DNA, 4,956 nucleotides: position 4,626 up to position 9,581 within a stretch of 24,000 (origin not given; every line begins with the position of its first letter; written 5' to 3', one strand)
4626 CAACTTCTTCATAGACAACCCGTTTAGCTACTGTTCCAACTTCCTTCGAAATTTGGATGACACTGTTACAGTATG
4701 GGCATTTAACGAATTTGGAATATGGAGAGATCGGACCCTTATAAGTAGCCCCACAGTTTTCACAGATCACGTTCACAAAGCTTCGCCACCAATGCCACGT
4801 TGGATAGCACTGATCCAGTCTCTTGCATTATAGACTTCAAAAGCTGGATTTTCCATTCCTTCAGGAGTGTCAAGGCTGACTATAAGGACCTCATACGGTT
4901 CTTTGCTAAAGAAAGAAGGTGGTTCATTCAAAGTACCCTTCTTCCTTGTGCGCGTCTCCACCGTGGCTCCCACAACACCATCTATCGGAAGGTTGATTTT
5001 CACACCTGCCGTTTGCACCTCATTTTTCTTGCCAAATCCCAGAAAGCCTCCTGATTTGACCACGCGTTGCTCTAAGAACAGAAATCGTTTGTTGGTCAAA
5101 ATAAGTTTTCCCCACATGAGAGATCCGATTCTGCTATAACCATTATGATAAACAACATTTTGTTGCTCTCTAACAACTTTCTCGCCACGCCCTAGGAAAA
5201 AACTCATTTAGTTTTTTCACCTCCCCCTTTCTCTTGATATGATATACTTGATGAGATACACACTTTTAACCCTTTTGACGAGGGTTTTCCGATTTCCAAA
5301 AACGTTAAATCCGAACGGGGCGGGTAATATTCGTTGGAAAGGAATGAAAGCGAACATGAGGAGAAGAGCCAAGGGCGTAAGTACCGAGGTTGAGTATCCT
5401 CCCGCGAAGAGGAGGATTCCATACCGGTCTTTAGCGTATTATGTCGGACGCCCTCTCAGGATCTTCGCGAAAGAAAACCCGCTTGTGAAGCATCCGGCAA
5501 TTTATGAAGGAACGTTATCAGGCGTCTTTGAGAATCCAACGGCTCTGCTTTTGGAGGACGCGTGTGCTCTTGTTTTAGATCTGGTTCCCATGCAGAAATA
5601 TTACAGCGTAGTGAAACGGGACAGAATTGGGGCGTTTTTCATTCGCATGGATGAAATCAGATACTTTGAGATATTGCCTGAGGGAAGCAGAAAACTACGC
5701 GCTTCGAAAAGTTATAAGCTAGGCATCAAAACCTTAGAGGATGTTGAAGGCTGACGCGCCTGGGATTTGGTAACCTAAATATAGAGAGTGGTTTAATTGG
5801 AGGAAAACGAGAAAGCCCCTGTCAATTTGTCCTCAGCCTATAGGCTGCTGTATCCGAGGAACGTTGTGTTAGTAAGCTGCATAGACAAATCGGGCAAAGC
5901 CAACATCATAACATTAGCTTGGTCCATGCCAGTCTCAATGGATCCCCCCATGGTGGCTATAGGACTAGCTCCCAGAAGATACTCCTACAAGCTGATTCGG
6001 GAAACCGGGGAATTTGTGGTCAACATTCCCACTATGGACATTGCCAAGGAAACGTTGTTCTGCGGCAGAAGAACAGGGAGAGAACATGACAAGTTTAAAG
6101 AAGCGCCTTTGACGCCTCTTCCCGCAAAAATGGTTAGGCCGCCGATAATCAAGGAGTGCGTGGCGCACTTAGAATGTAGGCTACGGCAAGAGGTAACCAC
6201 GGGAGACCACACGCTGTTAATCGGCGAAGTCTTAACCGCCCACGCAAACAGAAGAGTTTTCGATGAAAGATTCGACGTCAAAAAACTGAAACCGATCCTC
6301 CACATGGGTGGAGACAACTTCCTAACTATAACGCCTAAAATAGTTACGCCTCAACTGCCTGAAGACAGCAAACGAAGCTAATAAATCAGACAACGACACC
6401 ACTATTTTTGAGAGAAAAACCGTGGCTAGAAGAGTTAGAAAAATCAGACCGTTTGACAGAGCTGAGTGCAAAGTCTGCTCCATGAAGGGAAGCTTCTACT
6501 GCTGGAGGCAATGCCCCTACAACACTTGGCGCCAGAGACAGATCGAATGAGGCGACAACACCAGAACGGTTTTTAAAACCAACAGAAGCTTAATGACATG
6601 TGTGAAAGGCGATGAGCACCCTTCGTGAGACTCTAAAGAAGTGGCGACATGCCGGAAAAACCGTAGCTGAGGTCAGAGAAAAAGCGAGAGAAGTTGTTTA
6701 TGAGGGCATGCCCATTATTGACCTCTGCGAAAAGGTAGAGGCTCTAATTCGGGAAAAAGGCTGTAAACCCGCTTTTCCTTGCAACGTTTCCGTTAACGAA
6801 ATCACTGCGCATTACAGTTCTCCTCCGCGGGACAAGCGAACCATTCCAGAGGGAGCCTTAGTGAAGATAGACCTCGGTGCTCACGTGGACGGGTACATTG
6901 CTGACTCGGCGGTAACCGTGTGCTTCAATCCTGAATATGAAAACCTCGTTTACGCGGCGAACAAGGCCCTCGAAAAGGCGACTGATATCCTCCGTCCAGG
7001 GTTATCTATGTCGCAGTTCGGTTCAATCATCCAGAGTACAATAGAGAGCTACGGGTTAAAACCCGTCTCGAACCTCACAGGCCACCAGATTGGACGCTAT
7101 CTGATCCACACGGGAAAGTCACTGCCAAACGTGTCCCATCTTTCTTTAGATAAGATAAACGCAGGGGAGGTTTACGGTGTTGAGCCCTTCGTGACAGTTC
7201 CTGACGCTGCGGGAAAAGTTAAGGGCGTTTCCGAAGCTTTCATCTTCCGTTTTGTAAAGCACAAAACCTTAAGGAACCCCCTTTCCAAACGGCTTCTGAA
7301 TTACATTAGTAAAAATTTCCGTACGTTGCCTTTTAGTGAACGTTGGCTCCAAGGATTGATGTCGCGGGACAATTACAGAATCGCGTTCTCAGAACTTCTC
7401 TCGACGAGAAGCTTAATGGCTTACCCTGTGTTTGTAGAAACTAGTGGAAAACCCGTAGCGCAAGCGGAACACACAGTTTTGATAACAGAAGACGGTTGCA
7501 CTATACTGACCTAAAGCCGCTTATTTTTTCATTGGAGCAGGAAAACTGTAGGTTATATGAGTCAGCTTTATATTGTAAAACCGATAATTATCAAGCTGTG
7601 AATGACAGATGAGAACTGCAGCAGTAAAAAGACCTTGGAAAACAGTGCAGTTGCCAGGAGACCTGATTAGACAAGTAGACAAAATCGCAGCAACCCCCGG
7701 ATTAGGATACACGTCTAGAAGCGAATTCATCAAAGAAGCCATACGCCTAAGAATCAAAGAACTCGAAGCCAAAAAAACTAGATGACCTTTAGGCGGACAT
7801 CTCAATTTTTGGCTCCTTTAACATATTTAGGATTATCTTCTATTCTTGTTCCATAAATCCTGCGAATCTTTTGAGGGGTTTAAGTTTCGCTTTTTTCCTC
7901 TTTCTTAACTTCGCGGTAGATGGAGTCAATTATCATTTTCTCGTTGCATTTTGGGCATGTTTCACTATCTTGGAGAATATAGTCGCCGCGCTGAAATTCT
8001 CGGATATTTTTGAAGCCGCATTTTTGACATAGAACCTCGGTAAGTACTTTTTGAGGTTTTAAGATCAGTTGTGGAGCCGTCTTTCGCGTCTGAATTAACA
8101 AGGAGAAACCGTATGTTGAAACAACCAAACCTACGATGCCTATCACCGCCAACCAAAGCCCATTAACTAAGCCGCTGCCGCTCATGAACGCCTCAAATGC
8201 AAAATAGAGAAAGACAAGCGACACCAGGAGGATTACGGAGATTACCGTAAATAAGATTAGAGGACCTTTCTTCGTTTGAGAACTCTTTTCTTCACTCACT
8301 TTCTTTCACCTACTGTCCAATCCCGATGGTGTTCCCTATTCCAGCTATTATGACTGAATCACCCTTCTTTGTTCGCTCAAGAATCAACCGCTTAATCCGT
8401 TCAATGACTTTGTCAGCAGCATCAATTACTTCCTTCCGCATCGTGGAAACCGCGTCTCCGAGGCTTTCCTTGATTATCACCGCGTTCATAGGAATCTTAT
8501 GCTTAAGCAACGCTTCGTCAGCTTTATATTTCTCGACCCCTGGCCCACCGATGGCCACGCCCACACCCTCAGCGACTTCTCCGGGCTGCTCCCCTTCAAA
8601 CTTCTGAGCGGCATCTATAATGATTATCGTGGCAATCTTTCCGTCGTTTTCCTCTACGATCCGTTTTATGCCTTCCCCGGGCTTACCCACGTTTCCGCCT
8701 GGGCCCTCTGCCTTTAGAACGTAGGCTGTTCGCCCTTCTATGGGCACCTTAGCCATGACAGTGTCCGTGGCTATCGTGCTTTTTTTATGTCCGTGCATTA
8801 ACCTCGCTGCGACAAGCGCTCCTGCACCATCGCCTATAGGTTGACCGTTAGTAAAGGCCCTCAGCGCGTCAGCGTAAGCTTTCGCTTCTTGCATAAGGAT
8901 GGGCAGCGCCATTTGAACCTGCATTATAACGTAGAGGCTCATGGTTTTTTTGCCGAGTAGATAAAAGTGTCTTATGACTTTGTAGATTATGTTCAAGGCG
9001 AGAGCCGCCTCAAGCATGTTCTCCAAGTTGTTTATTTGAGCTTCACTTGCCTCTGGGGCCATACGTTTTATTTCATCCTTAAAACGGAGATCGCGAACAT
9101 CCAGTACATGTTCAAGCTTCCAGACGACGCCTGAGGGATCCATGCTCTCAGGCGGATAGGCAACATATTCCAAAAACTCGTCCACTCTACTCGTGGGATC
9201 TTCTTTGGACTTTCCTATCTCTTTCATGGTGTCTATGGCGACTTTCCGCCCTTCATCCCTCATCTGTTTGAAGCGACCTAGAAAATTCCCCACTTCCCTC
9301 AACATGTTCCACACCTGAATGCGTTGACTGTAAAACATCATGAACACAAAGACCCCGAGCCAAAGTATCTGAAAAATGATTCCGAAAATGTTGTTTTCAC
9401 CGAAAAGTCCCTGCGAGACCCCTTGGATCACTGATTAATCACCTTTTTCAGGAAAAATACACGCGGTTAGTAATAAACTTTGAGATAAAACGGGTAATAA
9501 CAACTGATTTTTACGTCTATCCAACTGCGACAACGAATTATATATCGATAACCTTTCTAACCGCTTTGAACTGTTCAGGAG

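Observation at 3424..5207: Uncharacterised three-gene cassette: PH/GRAM-like protein, zinc-ribbon protein and helical-domain transglutaminase-like protease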

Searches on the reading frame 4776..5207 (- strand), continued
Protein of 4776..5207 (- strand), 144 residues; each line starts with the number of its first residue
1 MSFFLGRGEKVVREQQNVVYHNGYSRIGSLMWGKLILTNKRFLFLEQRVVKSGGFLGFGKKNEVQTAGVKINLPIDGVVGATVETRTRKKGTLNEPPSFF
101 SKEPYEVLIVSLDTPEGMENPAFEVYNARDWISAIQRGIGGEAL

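Call 43: find_encoding_contigs(protein=P0173, flank=7000, max_places=2)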
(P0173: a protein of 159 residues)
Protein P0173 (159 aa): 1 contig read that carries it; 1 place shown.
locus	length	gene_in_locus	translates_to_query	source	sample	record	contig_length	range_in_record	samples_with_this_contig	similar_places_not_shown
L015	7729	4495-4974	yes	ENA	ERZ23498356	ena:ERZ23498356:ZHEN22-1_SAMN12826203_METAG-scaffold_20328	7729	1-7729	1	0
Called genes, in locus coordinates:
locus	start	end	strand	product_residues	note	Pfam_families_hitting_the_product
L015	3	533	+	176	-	?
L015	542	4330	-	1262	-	-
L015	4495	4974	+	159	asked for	-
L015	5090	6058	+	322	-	PF18551:TackOD1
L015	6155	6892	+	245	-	PF03796:DnaB_C, PF06745:ATPase, PF23442:DUF7125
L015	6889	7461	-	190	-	-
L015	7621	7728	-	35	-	?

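Call 44: find_encoding_contigs(protein=P0170, flank=7000, max_places=2)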
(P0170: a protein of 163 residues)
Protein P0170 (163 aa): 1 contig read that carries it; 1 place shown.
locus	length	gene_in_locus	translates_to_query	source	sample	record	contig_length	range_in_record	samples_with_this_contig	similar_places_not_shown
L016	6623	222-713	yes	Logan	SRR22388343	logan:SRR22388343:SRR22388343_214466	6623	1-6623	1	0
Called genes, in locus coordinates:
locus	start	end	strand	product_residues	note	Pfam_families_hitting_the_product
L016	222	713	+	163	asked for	-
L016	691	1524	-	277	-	-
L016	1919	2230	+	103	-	-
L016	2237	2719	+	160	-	-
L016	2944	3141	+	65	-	-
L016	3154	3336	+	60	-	-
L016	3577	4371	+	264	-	-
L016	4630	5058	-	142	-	PF00571:CBS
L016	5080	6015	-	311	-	PF02517:Rce1-like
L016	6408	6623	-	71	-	?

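Call 55: search_protein_families(library=pfam, alignment_id=A4, max_evalue=1)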
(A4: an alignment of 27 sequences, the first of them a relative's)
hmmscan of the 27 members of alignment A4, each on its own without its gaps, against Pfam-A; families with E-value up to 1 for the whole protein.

A. member 1, P0082 (144 aa): 1 family
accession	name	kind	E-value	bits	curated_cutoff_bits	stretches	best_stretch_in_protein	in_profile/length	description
PF11605.14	Vps36_ESCRT-II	-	0.0011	19.6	24.1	1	5-51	10-56/92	Vacuolar protein sorting protein 36 Vps36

B. families by the number of members that match (of 27 scanned): 29 families (the first 25 are shown)
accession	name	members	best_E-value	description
PF11605.14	Vps36_ESCRT-II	19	5.5e-05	Vacuolar protein sorting protein 36 Vps36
PF13240.11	Zn_Ribbon_1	2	6.5e-07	zinc-ribbon domain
PF12773.13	DZR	2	5.3e-05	Double zinc ribbon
PF24460.1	DUF7575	2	0.00034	Domain of unknown function (DUF7575)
PF24463.1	DUF7577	2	0.00043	Domain of unknown function (DUF7577)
PF02893.26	GRAM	2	0.00049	GRAM domain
PF13248.11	Zn_ribbon_3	2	0.00087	zinc-ribbon domain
PF17032.10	Zn_ribbon_15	2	0.0011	zinc-ribbon family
PF14803.11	Zn_ribbon_Nudix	2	0.0014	Nudix N-terminal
PF18912.6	DZR_2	2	0.002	Double zinc ribbon domain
PF10571.15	UPF0547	2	0.012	Uncharacterised protein family UPF0547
PF14149.11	YhfH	2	0.032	YhfH-like protein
PF01155.25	HypA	2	0.15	Hydrogenase/urease nickel incorporation, metallochaperone, hypA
PF18439.7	zf_UBZ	2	0.75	Ubiquitin-Binding Zinc Finger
PF06745.19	ATPase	1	1.1e-05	KaiC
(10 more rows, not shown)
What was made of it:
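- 4773..5207 (-): g1: 144-aa stand-alone PH-fold protein (prokaryotic GRAM/GLUE-like type). It is the most conserved member of the cassette. 19 of 27 family members hit that model (call 55).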

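Call 61: search_protein_families(library=pfam, proteins=[L008:7423-8361:-, L008:4684-5076:-, L008:3971-4480:+, L009:1087-1875:-, L009:1970-2989:+, L009:2997-3449:-, L014:5595-6176:+, L016:694-1524:-, L015:545-4330:-, L004:7699-8655:-], max_evalue=0.01)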
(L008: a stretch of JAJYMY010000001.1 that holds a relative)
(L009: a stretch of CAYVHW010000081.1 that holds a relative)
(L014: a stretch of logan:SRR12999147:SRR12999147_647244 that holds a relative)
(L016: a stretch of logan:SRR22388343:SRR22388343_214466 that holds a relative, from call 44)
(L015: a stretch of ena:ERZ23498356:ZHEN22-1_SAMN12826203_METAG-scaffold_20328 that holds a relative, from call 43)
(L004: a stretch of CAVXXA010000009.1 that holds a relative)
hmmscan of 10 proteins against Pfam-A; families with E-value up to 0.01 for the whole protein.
L008:7423-8361:- (313 aa): 0 families

L008:4684-5076:- (131 aa): 0 families

L008:3971-4480:+ (170 aa): 0 families

L009:1087-1875:- (263 aa): 1 family
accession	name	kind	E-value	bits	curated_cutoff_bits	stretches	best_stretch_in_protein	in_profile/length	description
PF01966.28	HD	-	1.1e-07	32.5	22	1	81-175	20-115/116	HD domain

L009:1970-2989:+ (340 aa): 2 families
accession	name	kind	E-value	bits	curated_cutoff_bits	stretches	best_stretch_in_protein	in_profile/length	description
PF04055.27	Radical_SAM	-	3e-08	34.4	29.5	1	14-136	1-110/166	Radical SAM superfamily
PF13353.11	Fer4_12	-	0.00077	20.2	22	1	20-114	15-99/137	4Fe-4S single cluster domain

L009:2997-3449:- (151 aa): 1 family
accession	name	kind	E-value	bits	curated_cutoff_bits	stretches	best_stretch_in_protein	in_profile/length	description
PF00164.32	Ribosom_S12_S23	-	7e-44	148.5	22.3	1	42-151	2-110/110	Ribosomal protein S12/S23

L014:5595-6176:+ (194 aa): 3 families
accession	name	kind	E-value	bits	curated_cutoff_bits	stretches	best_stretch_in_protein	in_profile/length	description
PF08123.19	DOT1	-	0.00023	21.2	23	1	47-85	39-78/205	Histone methylation protein DOT1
PF13649.12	Methyltransf_25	-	0.0032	18.6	27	1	56-140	3-89/97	Methyltransferase domain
PF13847.12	Methyltransf_31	-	0.0053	16.9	27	1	49-83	2-38/145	Methyltransferase domain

L016:694-1524:- (277 aa): 0 families

L015:545-4330:- (1262 aa): 0 families

L004:7699-8655:- (319 aa): 1 family
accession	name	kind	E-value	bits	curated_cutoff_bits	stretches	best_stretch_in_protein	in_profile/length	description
PF07136.16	DUF1385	-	3e-74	249.6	22.1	1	73-307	1-224/227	Protein of unknown function (DUF1385)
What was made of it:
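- Tried and rejected: Nothing is consistent (call 61).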

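Call 62: find_encoding_contigs(protein=P0125, flank=5000, max_places=2)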
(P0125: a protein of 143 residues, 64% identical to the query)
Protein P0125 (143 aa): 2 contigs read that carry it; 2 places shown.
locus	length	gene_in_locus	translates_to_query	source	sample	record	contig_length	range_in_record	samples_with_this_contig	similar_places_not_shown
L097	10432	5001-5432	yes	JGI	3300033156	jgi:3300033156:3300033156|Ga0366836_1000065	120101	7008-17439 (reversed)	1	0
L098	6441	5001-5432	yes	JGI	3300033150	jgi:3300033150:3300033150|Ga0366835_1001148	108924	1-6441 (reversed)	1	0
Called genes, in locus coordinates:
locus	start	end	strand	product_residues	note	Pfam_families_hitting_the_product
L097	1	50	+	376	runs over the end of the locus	PF01855:POR_N, PF02780:Transketolase_C (weak), PF17147:PFOR_II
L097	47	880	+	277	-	PF02775:TPP_enzyme_C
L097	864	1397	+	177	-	PF01558:POR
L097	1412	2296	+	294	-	PF08902:DUF1848 (faint), PF04055:Radical_SAM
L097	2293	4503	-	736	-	PF00009:GTP_EFTU, PF22042:EF-G_D2, PF03144:GTP_EFTU_D2, PF14492:EFG_III, PF03764:EFG_IV, PF00679:EFG_C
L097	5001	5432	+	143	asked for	-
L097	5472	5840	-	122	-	-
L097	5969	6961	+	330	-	PF01841:Transglut_core (faint)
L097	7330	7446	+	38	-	-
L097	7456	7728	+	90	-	-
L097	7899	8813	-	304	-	PF00491:Arginase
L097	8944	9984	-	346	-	PF13421:Band_7_1, PF01145:Band_7, PF12773:DZR, PF13240:Zn_Ribbon_1, PF24463:DUF7577, PF12773:DZR, PF13240:Zn_Ribbon_1, PF13248:Zn_ribbon_3 (weak), +2 more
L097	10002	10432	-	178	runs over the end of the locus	-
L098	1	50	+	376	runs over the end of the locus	PF01855:POR_N, PF02780:Transketolase_C (weak), PF17147:PFOR_II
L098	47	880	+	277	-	PF02775:TPP_enzyme_C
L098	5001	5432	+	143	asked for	-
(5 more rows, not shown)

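Call 63: find_encoding_contigs(protein=P0142, flank=5000, max_places=2)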
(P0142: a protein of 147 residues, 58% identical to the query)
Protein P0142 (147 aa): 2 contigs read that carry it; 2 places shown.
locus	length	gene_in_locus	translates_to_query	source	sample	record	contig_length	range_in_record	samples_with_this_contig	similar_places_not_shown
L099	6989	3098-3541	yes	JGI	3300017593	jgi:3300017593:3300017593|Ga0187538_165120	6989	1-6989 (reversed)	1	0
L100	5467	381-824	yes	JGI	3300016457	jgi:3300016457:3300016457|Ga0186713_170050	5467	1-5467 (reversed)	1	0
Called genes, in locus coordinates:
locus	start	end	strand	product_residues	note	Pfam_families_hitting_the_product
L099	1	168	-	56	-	?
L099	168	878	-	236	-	PF25084:LbH_EIF2B, PF00132:Hexapep (weak), PF00132:Hexapep, PF25087:GMPPB_C, PF00132:Hexapep (weak), PF24894:Hexapep_GlmU (weak), PF00132:Hexapep (weak), PF25084:LbH_EIF2B (weak), +1 more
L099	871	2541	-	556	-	PF00270:DEAD, PF04851:ResIII, PF00271:Helicase_C, PF19306:WHD_Lhr, PF08494:DEAD_assoc (weak)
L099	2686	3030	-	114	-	-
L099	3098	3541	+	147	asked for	-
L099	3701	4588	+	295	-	PF13737:DDE_Tnp_1_5, PF01609:DDE_Tnp_1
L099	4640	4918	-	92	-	-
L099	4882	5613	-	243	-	PF22578:GGR_cat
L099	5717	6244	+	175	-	PF01661:Macro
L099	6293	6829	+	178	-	PF00208:ELFV_dehydrog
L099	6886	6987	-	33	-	?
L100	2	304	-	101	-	?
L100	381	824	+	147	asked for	-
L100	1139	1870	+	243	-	PF13737:DDE_Tnp_1_5, PF01609:DDE_Tnp_1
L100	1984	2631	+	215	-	-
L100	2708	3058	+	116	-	-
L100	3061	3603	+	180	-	-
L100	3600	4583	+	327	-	PF13421:Band_7_1, PF01145:Band_7 (faint), PF12773:DZR (weak), PF10571:UPF0547 (faint), PF13240:Zn_Ribbon_1, PF13248:Zn_ribbon_3 (weak)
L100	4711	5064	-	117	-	PF01925:TauE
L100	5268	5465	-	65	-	?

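Call 67: fold_search(model_id=the predicted structure, library=viral)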
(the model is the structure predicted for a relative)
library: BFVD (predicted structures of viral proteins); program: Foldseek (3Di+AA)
matches with E <= 10: 451; with E <= 0.001: 1
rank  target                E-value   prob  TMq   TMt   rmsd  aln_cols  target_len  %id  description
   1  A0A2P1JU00            7.1e-04  1.00  0.43  0.21   7.6       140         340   14  Putative tail tape measure protein [Anoxybacillus phage A403]
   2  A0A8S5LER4            1.1e-03  1.00  0.43  0.25   6.9       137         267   17  Bacterial PH domain protein [Siphoviridae sp. ct3CA7]
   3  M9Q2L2                1.1e-03  1.00  0.40  0.29   7.4       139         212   14  (no name in the UniProt tables at hand)
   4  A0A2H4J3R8            1.7e-03  1.00  0.47  0.58   7.3       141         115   16  Uncharacterized protein [uncultured Caudovirales phage]
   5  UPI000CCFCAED         2.1e-03  1.00  0.43  0.24   8.3       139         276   14  (no name look-up for this kind of identifier)
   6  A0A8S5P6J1            7.5e-03  1.00  0.40  0.41   8.9       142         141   11  Bacterial PH domain protein [Siphoviridae sp. ct1Eo1]
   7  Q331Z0                7.5e-02  0.98  0.49  0.40   8.2       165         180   12  (no name in the UniProt tables at hand)
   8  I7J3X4                1.3e-01  0.69  0.26  0.28  13.6        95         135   14  Uncharacterized protein [Yersinia phage phiR1-RT]
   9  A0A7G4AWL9            1.7e-01  0.60  0.35  0.33   9.8       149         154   12  (no name in the UniProt tables at hand)
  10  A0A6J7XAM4            2.0e-01  0.07  0.13  0.13  15.8       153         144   10  Uncharacterized protein [uncultured Caudovirales phage]
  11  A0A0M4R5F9            2.4e-01  0.05  0.13  0.12  21.1       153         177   14  (no name in the UniProt tables at hand)
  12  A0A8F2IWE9            2.9e-01  0.33  0.29  0.32  10.2       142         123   13  Uncharacterized protein [Streptomyces phage TunaTartare]
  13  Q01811                3.3e-01  0.14  0.17  0.07  10.8        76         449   10  Non-structural protein NS-S [Impatiens necrotic spot virus]
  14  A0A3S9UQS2            3.4e-01  0.80  0.34  0.48   9.8        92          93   10  Uncharacterized protein [Mycobacterium phage DrLupo]
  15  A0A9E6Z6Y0            3.4e-01  0.10  0.16  0.18  15.2       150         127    5  (no name in the UniProt tables at hand)
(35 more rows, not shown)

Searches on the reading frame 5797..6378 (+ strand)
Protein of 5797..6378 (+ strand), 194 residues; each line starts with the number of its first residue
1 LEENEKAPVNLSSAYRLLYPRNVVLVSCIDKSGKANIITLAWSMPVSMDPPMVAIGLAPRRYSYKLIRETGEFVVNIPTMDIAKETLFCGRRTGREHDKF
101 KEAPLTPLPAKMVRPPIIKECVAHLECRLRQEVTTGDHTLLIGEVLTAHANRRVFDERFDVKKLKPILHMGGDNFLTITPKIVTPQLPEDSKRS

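Call 59: search_protein_families(library=pfam, proteins=[window:5797-6378:+], max_evalue=0.001)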
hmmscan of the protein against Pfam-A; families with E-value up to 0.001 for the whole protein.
window:5797-6378:+ (194 aa): 1 family
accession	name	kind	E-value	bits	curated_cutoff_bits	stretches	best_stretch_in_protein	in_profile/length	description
PF01613.24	Flavin_Reduct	-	7e-38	130.6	27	1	19-157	4-140/153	Flavin reductase like domain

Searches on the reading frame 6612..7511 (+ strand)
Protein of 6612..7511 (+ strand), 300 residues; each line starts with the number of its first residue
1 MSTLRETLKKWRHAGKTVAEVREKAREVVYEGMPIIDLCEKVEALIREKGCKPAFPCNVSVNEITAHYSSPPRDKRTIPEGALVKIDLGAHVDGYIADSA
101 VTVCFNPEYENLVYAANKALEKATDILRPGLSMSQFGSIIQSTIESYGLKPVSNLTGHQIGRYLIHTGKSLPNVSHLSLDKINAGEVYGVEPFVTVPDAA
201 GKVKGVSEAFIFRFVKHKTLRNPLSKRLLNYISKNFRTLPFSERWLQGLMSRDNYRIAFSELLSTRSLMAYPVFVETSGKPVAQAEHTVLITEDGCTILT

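Call 59: search_protein_families(library=pfam, proteins=[window:6612-7511:+], max_evalue=0.001)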
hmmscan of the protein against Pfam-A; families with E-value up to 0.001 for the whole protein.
window:6612-7511:+ (300 aa): 1 family
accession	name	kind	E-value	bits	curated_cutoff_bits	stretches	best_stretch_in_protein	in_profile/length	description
PF00557.29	Peptidase_M24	-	1.8e-34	119.8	23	1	10-207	2-196/208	Metallopeptidase family M24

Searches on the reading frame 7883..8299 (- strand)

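Call 59: search_protein_families(library=pfam, proteins=[window:7883-8299:-], max_evalue=0.001)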
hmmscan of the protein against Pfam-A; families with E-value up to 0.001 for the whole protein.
window:7883-8299:- (139 aa): 1 family
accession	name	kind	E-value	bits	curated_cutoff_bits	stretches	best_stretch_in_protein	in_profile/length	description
PF01545.26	Cation_efflux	-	0.00047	20.4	26.6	1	16-72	71-128/198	Cation efflux family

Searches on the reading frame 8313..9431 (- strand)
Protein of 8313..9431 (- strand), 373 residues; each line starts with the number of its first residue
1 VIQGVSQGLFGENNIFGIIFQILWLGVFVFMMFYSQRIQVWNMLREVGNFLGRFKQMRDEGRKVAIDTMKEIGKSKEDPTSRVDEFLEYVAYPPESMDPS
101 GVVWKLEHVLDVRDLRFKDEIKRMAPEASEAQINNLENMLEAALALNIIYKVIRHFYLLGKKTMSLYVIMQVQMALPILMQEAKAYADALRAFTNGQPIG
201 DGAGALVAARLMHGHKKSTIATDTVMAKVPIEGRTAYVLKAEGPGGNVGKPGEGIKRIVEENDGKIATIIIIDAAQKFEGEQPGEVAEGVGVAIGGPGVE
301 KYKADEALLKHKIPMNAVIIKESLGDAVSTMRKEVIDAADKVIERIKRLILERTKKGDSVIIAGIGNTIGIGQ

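Call 59: search_protein_families(library=pfam, proteins=[window:8313-9431:-], max_evalue=0.001)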
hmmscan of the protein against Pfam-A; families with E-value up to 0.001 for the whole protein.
window:8313-9431:- (373 aa): 2 families
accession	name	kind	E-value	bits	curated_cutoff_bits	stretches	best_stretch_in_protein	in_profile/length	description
PF23542.1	DUF1512_C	-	1e-61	208.3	25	1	199-371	1-174/175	Domain of unknown function (DUF1512) C-terminal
PF07431.17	DUF1512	-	4e-53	180.2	25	1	18-194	1-176/177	Protein of unknown function (DUF1512) N-terminal domain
